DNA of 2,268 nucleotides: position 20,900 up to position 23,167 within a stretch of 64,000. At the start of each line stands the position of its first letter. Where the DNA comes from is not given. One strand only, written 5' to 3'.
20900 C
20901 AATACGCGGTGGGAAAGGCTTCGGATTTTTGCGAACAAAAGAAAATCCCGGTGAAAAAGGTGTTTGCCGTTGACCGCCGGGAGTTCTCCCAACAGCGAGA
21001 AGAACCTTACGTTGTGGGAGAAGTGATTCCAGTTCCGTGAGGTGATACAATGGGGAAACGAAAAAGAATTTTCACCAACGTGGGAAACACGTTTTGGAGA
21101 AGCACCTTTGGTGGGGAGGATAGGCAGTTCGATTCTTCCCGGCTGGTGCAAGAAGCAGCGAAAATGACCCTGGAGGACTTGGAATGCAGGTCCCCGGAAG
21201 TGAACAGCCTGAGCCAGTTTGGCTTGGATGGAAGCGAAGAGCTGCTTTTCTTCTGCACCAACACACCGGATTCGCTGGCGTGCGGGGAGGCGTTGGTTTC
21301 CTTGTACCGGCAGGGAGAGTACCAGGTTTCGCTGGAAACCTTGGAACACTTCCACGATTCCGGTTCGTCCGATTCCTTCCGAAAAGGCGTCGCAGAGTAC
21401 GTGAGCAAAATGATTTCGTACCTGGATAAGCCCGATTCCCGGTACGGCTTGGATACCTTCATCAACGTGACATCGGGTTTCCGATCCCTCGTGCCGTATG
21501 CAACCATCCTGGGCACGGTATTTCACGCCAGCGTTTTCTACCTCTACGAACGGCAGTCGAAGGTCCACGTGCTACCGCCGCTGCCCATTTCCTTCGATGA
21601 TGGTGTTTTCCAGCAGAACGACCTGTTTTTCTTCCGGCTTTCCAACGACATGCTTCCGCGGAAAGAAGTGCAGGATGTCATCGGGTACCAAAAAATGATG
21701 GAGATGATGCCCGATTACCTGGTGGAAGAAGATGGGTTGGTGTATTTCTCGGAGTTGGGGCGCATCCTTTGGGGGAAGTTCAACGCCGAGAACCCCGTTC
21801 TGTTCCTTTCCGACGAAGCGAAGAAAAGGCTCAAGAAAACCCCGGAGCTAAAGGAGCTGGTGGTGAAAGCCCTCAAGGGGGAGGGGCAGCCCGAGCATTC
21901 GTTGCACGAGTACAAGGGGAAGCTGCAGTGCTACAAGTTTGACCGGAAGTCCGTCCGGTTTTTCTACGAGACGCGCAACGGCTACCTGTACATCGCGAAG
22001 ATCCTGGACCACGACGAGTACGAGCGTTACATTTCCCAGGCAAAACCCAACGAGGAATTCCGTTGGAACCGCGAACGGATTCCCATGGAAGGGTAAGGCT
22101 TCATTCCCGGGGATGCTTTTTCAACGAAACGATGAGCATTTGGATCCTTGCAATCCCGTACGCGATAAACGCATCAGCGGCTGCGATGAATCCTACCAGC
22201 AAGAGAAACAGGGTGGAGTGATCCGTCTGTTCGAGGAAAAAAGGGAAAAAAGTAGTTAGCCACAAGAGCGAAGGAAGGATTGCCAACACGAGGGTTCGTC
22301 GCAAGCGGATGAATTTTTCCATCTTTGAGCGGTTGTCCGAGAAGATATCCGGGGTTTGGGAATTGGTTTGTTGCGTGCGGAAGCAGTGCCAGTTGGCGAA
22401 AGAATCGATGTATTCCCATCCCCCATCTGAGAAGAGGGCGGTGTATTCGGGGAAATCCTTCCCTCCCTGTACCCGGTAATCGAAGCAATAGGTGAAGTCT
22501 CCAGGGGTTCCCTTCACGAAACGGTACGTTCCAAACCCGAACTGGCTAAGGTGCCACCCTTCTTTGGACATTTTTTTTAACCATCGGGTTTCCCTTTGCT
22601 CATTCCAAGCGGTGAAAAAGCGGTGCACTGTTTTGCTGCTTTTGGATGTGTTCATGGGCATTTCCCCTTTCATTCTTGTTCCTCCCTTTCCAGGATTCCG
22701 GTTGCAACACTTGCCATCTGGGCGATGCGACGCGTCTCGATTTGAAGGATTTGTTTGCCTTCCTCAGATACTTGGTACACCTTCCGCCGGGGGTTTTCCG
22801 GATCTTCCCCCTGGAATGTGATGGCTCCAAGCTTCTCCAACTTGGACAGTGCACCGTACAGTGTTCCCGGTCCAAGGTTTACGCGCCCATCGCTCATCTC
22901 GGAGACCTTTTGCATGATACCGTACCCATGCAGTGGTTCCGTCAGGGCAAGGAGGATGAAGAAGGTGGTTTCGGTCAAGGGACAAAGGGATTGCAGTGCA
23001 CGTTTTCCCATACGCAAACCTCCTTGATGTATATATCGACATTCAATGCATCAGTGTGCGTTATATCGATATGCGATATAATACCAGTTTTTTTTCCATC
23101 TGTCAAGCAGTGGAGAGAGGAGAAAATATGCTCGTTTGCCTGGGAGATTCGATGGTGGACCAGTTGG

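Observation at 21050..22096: Orphan CARF-RelE (Cami1-like) fusion effector with no CRISPR-Cas locus in 64 kb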

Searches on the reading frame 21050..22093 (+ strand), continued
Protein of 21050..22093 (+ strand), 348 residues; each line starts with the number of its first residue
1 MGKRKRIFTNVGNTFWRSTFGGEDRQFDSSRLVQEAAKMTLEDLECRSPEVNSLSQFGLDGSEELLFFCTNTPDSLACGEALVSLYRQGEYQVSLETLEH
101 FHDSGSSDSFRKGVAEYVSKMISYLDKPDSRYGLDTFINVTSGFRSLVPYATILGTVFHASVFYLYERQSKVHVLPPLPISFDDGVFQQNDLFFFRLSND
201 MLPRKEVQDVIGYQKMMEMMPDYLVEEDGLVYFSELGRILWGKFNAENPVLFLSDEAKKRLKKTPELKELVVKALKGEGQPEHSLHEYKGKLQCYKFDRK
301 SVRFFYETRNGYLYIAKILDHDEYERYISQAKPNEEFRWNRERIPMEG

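Call 69: search_solved_structures(query=A1, max_evalue=0.001, show_alignments=4)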
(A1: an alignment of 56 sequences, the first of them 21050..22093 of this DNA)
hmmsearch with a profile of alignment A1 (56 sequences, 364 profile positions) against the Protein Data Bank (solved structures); distinct sequences matched with E-value up to 0.001: 6.
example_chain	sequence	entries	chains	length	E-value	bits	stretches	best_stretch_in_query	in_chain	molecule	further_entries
8phb_A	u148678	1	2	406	7.5e-87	294.9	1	1-348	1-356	CRISPR-associated protein, APE2256 family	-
8phj_X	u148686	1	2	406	2.4e-83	283.4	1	1-348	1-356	CRISPR-associated protein, APE2256 family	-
7pq2_AAA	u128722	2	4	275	3.7e-31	111.7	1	2-208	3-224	CRISPR-associated protein, APE2256 family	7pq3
7pq6_AAA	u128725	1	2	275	5.4e-30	107.8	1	2-208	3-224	CRISPR-associated protein, APE2256 family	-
3qyf_A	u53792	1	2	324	3.5e-28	101.9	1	1-200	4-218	CRISPR-ASSOCIATED PROTEIN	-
7pqa_AAA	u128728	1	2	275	6.5e-28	101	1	2-208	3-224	CRISPR-associated protein, APE2256 family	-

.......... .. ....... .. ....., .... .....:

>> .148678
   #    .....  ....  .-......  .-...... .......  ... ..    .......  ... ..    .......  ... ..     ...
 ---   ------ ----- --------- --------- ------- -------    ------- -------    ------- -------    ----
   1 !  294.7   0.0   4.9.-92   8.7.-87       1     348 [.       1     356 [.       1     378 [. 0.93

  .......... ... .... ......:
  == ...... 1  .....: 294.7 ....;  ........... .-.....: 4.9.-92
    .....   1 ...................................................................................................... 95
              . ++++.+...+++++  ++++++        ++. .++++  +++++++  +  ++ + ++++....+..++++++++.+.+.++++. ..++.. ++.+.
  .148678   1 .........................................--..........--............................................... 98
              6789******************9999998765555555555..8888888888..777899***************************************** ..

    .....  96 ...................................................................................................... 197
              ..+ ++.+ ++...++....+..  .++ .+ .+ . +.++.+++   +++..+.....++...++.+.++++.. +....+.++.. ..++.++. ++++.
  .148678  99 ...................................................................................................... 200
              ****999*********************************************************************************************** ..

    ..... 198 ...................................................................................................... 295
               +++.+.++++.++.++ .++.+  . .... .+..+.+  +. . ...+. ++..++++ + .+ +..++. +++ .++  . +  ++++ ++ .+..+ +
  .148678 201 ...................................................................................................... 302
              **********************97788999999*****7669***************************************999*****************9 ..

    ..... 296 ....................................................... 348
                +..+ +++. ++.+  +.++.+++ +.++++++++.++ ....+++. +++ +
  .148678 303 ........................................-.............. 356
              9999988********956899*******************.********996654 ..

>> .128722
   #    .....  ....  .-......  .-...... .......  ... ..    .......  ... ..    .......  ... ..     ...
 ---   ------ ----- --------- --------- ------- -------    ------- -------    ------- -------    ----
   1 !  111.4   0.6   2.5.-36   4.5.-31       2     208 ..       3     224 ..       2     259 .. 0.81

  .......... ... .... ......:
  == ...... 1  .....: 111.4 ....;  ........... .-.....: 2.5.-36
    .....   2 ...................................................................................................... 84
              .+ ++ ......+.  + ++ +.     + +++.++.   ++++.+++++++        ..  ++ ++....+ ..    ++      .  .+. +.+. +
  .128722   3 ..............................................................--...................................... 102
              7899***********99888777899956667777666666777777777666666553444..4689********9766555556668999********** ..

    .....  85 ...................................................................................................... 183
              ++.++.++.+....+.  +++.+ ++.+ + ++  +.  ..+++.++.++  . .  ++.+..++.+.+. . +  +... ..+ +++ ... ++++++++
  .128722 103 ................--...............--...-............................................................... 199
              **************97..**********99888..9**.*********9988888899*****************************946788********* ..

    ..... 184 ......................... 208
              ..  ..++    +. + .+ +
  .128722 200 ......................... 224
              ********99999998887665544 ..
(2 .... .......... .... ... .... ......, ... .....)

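Call 78: find_related_loci(query=A3, collection=viral_contigs, flank=10000)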
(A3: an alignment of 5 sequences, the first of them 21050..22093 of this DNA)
Query A3 (348 aa) in viral_contigs; peptide patterns used: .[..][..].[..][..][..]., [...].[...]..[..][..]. (x = any residue, [..] = any of these).
50 stretches matched a pattern, but none encodes a relative of the query by tblastn (E <= 1e-3).

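Call 96: search_protein_families(library=padloc, proteins=[L032:857-3079:+, L023:823-2229:-, L023:2326-3282:+, L031:668-1564:+, L031:1940-2818:+, L028:1002-2774:+, L027:805-2598:-, L027:4651-6147:-, L035:5525-6682:-, L027:7409-8473:+], max_evalue=0.00001)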
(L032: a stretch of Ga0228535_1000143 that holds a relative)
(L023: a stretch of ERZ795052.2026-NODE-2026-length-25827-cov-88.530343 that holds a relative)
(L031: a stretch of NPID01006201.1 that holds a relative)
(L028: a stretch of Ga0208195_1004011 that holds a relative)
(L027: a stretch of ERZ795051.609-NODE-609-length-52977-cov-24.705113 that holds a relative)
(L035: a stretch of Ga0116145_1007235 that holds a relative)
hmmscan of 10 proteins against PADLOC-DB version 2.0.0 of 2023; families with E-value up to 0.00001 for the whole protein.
L032:857-3079:+ (741 aa): 2 families
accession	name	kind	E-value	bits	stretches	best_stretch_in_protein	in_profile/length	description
PDLC02350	AbiO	-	6e-10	36.5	0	179-223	169-211/468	AbiO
PDLC02372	Nhi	-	2.6e-09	34.3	1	180-223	174-218/470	-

L023:823-2229:- (469 aa): 5 families
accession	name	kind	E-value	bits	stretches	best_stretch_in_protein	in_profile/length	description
PDLC04984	PDC-S27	-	5.6e-51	171.8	1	11-414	4-416/474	-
PDLC04985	PDC-S27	-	1.2e-35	121.4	1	11-412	6-418/484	-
PDLC04789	PDC-S01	-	1.5e-10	38.7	1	30-230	17-186/375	-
PDLC04787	PDC-S01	-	4.2e-09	33.8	1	31-229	28-209/412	-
PDLC04791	PDC-S01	-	5.4e-06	23.3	0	18-227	7-189/395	-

L023:2326-3282:+ (319 aa): 6 families
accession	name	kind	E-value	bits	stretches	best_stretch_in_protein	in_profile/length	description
PDLC02406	Aga_Cas4-like_Nuc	-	2.3e-17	61.5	1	24-318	2-303/308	Class II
PDLC02410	Aga_Cas4-like_Nuc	-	8.8e-16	56.5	1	24-318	2-250/255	Class II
PDLC02405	Aga_Cas4-like_Nuc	-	9.6e-10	36.2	1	193-319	139-262/270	Class II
PDLC01250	Cas4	-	2e-08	32.7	1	188-318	55-167/168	"CAS-I,CAS-II,CAS-III,CAS-IV,CAS-V,CAS-VI; acquisition_associated"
PDLC00943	Cas4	-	4e-08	31.4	1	194-318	67-178/180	CRISPR-associated protein Cas4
PDLC00944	Cas4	-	9.9e-08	30.4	1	196-318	67-176/177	Cas4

L031:668-1564:+ (299 aa): 21 families
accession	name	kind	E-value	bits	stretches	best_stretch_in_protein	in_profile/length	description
PDLC01442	Csm3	-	1.1e-34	118.1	1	8-249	4-189/208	"CAS-III-A,CAS-III-D; effector_G7"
PDLC01296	Csm3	-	2.9e-30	103.7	1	9-237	1-191/192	"CAS-III-A,CAS-III-D; effector_G7"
PDLC01017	Csm3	-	6.9e-30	102.6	1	10-238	7-221/257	Csm3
PDLC01016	Csm3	-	1.6e-18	65.8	1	50-230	28-188/189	Csm3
PDLC01015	Csm3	-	3.2e-18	65.4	1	39-228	16-178/178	Csm3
PDLC02111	Cas7_IIId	-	3.8e-15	53.7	1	154-233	95-176/417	-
PDLC02117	Cas7_IIIg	-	4.2e-15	54.1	1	13-237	3-175/178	-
PDLC02115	Cas7_IIId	-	5.5e-14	50.2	1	53-249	39-191/486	-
PDLC01613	Csm3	-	1e-10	40.8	1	51-230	22-176/177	"CAS-III-A,CAS-III-D; effector_G7"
PDLC01014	Csm3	-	9.9e-10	36.9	1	11-231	3-202/203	CRISPR type III-A/MTUBE-associated RAMP protein Csm3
PDLC01297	Csm3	-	1.2e-09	36.3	1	11-239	2-192/198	"CAS-III-A,CAS-III-D; effector_G7"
PDLC01339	Csm3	-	5.1e-09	35.4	1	31-228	10-163/163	"CAS-III-A,CAS-III-D; effector_G7"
PDLC01441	Cmr4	-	5.4e-09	34.2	0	36-135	22-80/245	"CAS-III-B,CAS-III-C; effector_G7"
PDLC02112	Cas7_IIId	-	3.5e-08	30.5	1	54-237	45-177/434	-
PDLC01407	Csm3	-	3.7e-08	31.1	0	181-239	378-437/519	"CAS-III-A,CAS-III-D; effector_G7"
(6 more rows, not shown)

L031:1940-2818:+ (293 aa): 19 families
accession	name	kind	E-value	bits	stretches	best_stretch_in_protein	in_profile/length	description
PDLC01407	Csm3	-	2.1e-24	84.7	2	178-239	377-437/519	"CAS-III-A,CAS-III-D; effector_G7"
PDLC01442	Csm3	-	3.8e-20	70.6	1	77-240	44-188/208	"CAS-III-A,CAS-III-D; effector_G7"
PDLC01013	Csm3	-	2.9e-17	60.9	1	169-238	456-528/650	Csm3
PDLC01220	gRAMP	-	1e-15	54.5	1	176-275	1353-1440/1494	CAS-III-E; effector_UNK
PDLC02114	Cas7_IIId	-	2.5e-14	51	1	144-237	361-451/546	-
PDLC01296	Csm3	-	3.7e-14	51.2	1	69-235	30-189/192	"CAS-III-A,CAS-III-D; effector_G7"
PDLC02109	Cas7_IIId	-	1.9e-12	45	1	173-235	383-445/544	-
PDLC01017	Csm3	-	3.6e-12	44.6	1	76-235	46-218/257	Csm3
PDLC01016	Csm3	-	1.9e-11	42.7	1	66-230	19-188/189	Csm3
PDLC01015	Csm3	-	2.8e-11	42.9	1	71-228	21-178/178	Csm3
PDLC02108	Cas7_IIId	-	1.7e-10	38.7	1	169-263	373-457/540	-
PDLC01339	Csm3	-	4.7e-08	32.2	1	75-228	17-163/163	"CAS-III-A,CAS-III-D; effector_G7"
PDLC02117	Cas7_IIIg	-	1.2e-07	29.8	1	39-233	33-171/178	-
PDLC01297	Csm3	-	2.7e-07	28.7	1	76-233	39-186/198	"CAS-III-A,CAS-III-D; effector_G7"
PDLC02116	Cas7_IIId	-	3.3e-07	27.5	0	176-243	438-503/617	-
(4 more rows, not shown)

L028:1002-2774:+ (591 aa): 0 families

L027:805-2598:- (598 aa): 1 family
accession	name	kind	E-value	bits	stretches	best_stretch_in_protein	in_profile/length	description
PDLC04140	mad8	-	7.1e-10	36.9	1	139-481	26-262/314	mads_8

L027:4651-6147:- (499 aa): 0 families

L035:5525-6682:- (386 aa): 1 family
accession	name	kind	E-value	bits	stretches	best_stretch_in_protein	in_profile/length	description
PDLC04984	PDC-S27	-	8.3e-10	36.1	1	49-374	25-316/474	-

L027:7409-8473:+ (355 aa): 0 families

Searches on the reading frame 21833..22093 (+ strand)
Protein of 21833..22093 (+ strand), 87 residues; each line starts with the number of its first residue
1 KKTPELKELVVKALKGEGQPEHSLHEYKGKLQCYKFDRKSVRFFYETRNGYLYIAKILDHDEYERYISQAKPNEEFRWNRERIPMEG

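Call 82: search_solved_structures(query=A4, max_evalue=10, show_alignments=5)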
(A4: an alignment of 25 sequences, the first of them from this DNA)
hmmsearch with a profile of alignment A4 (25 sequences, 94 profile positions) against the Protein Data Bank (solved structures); distinct sequences matched with E-value up to 10: 0.

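Call 83: search_protein_families(library=pfam, alignment_id=A4, max_evalue=1)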
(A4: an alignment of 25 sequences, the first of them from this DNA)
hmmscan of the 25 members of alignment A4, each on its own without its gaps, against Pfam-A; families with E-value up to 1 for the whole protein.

A. member 1, seq(87 aa): 0 families

B. families by the number of members that match (of 25 scanned): 18 families
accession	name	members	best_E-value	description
PF05041.20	Pecanex_C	1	0.0072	Pecanex protein (C-terminus)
PF17170.10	DUF5128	1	0.0085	6-bladed beta-propeller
PF00598.24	Flu_M1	1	0.0091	Influenza Matrix protein (M1)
PF06565.18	DM10_dom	1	0.011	DM10 domain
PF23545.1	Zn_ribbon_HMPTM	1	0.016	HMPTM N-terminal zinc ribbon domain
PF24605.1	CEMIP_X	1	0.022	CEMIP domain X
PF12213.14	Dpoe2NT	1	0.024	DNA polymerases epsilon N terminal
PF21747.2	YpoC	1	0.032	YpoC-like protein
PF00372.24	Hemocyanin_M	1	0.037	Hemocyanin, copper containing domain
PF11291.13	DUF3091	1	0.039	Protein of unknown function (DUF3091)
PF22883.1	Consortin_N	1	0.044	Consortin, N-terminal domain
PF05016.21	ParE_toxin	1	0.055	ParE toxin of type II toxin-antitoxin system, parDE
PF09607.16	BrkDBD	1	0.082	Brinker DNA-binding domain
PF20850.2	EF_HD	1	0.1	Oedema factor (EF), alpha-helical domain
PF08533.16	Glyco_hydro_42C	1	0.11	Beta-galactosidase C-terminal domain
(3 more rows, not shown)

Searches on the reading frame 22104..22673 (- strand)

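Call 17: search_protein_families(library=pfam, proteins=[window:22104-22673:-], max_evalue=0.00001)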
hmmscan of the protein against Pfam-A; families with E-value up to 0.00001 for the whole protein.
window:22104-22673:- (190 aa): 1 family
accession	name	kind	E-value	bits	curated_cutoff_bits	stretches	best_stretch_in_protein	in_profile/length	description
PF11193.13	DUF2812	-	1.9e-29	102.6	27.8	1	25-131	2-108/110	Protein of unknown function (DUF2812)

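Call 85: search_protein_families(library=padloc, proteins=[window:22104-22673:-], max_evalue=0.001)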
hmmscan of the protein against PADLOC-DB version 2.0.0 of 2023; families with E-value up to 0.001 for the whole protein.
window:22104-22673:- (190 aa): 0 families

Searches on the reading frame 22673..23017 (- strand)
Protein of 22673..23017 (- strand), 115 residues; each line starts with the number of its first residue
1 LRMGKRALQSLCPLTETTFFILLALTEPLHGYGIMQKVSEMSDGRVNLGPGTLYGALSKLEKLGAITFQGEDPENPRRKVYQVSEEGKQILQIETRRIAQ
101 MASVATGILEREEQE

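Call 17: search_protein_families(library=pfam, proteins=[window:22673-23017:-], max_evalue=0.00001)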
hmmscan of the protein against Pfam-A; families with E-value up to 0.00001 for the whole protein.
window:22673-23017:- (115 aa): 1 family
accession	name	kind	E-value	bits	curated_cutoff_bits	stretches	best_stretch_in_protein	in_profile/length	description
PF03551.20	PadR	-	2.2e-16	60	27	1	26-92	7-74/75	Transcriptional regulator PadR-like family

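Call 85: search_protein_families(library=padloc, proteins=[window:22673-23017:-], max_evalue=0.001)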
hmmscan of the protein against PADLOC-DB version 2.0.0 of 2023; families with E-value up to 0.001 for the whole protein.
window:22673-23017:- (115 aa): 0 families
